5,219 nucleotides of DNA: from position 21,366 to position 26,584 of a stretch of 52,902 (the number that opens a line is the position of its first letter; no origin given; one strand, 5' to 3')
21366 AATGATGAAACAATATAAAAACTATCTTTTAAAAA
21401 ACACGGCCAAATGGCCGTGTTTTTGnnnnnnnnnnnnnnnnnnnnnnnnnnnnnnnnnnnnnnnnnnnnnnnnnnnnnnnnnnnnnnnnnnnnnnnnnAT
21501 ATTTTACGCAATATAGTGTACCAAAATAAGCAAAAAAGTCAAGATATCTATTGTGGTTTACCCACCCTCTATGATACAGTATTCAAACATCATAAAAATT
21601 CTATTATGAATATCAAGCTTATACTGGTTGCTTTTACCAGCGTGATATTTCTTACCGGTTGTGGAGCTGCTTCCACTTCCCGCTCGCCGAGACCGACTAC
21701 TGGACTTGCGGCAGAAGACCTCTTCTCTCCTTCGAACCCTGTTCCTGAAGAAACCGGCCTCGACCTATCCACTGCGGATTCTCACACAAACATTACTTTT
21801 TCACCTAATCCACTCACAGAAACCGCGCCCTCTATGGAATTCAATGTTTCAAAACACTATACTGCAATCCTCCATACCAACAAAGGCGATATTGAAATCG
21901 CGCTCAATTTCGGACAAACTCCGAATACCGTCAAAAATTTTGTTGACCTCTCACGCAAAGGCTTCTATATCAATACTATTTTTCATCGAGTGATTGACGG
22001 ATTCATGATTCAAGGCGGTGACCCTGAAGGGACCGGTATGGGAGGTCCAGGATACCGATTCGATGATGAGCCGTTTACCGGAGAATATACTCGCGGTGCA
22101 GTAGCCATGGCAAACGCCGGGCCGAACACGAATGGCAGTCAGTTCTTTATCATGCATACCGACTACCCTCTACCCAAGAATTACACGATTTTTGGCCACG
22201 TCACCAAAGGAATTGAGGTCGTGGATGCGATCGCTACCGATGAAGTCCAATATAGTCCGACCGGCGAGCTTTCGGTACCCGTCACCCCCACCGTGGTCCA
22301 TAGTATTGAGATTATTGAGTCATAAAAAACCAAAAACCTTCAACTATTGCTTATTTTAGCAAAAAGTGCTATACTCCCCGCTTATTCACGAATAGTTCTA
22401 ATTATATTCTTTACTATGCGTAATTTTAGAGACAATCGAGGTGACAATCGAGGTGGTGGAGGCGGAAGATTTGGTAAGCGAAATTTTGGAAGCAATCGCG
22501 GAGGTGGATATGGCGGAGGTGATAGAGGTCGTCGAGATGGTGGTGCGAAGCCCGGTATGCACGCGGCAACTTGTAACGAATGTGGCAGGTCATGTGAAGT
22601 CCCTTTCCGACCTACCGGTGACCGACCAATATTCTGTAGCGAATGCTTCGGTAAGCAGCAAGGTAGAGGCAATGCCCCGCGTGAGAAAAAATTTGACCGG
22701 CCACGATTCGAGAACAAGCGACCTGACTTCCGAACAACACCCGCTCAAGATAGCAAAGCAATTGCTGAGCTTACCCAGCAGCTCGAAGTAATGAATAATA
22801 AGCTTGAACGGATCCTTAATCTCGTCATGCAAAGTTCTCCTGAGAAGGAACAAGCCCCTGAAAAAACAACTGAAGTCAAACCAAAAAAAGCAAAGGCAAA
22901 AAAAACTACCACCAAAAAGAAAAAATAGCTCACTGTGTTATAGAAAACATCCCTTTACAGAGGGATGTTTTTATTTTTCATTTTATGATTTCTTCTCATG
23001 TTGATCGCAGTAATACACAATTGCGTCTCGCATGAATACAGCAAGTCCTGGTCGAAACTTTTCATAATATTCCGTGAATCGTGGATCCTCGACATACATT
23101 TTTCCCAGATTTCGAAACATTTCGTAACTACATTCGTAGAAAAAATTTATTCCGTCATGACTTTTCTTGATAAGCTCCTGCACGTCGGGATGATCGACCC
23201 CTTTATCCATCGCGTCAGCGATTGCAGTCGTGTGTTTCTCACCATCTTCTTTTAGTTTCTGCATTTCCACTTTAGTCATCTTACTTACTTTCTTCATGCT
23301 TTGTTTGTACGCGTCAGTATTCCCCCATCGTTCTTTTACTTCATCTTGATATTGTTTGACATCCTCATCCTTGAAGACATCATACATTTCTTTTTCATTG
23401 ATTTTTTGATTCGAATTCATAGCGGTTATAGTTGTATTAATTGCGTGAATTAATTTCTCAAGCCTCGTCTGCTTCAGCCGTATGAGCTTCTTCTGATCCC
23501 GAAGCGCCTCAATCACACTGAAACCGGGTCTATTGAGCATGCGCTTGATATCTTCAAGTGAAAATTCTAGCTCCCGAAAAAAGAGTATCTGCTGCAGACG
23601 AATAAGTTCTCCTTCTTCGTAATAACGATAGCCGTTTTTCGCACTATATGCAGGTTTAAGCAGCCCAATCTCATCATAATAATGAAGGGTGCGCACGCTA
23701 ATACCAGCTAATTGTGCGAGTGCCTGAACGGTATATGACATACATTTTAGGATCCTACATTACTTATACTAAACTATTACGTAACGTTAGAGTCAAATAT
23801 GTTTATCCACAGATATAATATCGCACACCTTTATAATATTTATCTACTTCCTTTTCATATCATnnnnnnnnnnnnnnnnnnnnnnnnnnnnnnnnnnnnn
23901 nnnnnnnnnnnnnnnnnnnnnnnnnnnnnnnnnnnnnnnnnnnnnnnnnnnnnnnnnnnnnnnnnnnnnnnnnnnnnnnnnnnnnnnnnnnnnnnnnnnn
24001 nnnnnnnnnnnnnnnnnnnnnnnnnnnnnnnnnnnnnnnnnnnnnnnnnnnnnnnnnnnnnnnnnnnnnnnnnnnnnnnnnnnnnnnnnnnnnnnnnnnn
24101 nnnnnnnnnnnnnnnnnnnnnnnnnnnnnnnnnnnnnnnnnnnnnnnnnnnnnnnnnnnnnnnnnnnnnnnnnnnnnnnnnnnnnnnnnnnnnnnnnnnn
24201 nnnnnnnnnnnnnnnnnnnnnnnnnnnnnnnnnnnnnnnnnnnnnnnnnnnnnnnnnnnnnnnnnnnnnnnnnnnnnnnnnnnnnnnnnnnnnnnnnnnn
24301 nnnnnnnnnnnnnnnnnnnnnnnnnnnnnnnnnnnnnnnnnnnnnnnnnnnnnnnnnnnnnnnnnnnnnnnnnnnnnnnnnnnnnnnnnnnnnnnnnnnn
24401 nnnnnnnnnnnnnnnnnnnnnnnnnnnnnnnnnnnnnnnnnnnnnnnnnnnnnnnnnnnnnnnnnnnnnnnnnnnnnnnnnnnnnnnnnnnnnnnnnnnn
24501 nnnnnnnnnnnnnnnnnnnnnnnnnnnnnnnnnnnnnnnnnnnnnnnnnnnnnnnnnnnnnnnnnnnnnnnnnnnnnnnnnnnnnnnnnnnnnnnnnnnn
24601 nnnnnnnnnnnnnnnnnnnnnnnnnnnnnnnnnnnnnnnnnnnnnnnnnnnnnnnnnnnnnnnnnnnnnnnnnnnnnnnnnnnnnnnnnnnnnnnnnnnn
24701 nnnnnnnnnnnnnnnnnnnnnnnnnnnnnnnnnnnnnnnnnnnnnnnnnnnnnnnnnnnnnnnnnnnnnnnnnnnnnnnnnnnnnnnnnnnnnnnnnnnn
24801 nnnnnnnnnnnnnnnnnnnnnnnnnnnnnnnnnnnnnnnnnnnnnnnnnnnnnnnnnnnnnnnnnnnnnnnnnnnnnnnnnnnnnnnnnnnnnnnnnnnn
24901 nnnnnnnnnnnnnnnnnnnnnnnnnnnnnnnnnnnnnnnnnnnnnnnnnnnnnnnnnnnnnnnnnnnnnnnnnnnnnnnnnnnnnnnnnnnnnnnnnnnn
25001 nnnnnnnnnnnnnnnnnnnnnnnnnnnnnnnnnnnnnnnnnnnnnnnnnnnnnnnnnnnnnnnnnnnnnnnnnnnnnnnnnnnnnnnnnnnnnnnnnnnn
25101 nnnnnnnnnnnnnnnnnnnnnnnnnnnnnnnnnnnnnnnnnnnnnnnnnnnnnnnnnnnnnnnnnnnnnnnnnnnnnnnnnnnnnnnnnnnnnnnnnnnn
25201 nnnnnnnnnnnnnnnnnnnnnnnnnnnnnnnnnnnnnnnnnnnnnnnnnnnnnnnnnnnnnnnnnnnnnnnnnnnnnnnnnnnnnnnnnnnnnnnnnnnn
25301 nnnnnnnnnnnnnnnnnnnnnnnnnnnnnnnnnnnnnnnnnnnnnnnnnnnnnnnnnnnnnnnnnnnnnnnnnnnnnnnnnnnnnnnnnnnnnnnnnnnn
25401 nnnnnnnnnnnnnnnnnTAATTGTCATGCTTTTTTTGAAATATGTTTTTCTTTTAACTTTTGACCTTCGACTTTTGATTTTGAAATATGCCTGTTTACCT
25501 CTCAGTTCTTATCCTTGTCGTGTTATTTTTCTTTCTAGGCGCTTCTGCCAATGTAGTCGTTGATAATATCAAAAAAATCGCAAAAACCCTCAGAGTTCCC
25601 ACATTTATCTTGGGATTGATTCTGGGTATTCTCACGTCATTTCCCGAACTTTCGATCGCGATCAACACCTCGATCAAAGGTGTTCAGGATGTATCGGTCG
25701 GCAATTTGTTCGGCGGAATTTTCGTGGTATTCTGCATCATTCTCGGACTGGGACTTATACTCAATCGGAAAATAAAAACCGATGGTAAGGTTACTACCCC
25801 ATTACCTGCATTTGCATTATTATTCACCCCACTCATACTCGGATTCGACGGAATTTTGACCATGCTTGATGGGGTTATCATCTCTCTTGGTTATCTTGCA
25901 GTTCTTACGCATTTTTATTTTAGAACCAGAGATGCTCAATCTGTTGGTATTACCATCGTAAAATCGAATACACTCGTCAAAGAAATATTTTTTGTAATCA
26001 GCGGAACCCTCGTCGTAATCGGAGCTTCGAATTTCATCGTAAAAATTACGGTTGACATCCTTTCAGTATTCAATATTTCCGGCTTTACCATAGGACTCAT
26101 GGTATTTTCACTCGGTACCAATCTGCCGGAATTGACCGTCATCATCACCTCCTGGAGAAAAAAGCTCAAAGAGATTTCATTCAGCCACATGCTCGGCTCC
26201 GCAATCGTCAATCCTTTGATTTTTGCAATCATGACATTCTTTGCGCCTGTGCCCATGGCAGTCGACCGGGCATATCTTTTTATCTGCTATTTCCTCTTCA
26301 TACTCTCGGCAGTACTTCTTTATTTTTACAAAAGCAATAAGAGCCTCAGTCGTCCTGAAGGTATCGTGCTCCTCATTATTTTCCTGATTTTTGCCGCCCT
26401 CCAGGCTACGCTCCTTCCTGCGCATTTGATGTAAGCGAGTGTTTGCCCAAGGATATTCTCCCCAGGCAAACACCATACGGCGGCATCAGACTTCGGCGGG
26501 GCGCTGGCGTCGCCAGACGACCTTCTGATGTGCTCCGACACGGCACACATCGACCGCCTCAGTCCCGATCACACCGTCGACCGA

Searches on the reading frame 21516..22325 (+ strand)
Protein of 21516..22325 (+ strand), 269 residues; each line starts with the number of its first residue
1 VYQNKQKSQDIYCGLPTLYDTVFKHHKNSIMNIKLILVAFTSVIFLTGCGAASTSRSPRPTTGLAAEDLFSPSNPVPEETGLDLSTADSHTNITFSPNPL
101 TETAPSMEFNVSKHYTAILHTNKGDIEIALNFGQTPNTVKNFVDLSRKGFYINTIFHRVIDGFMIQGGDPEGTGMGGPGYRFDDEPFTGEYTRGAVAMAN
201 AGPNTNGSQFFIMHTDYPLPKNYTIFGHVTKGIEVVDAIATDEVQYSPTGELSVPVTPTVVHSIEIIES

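Call 52: search_protein_families(library=pfam, proteins=[window:21516-22325:+], max_evalue=0.00001)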
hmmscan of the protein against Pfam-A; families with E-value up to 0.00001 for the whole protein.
window:21516-22325:+ (269 aa): 1 family
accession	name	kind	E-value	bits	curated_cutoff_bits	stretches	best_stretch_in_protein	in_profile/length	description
PF00160.26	Pro_isomerase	-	5.8e-40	137.6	21.7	1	119-246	4-144/159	Cyclophilin type peptidyl-prolyl cis-trans isomerase/CLD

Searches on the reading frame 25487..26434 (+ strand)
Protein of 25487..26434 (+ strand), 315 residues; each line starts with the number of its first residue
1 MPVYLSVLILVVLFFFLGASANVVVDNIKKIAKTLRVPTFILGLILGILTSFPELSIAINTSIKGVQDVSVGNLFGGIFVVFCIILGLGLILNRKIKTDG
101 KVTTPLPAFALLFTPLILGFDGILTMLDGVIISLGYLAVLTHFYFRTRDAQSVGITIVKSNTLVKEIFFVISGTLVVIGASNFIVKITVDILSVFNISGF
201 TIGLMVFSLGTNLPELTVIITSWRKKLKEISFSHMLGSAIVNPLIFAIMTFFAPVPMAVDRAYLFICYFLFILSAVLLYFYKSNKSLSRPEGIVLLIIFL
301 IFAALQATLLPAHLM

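Call 52: search_protein_families(library=pfam, proteins=[window:25487-26434:+], max_evalue=0.00001)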
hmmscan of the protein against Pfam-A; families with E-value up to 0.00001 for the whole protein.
window:25487-26434:+ (315 aa): 1 family
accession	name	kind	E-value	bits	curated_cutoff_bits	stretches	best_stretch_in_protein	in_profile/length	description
PF01699.29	Na_Ca_ex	-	2.5e-36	125.3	24.9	2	167-306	3-149/151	Sodium/calcium exchanger protein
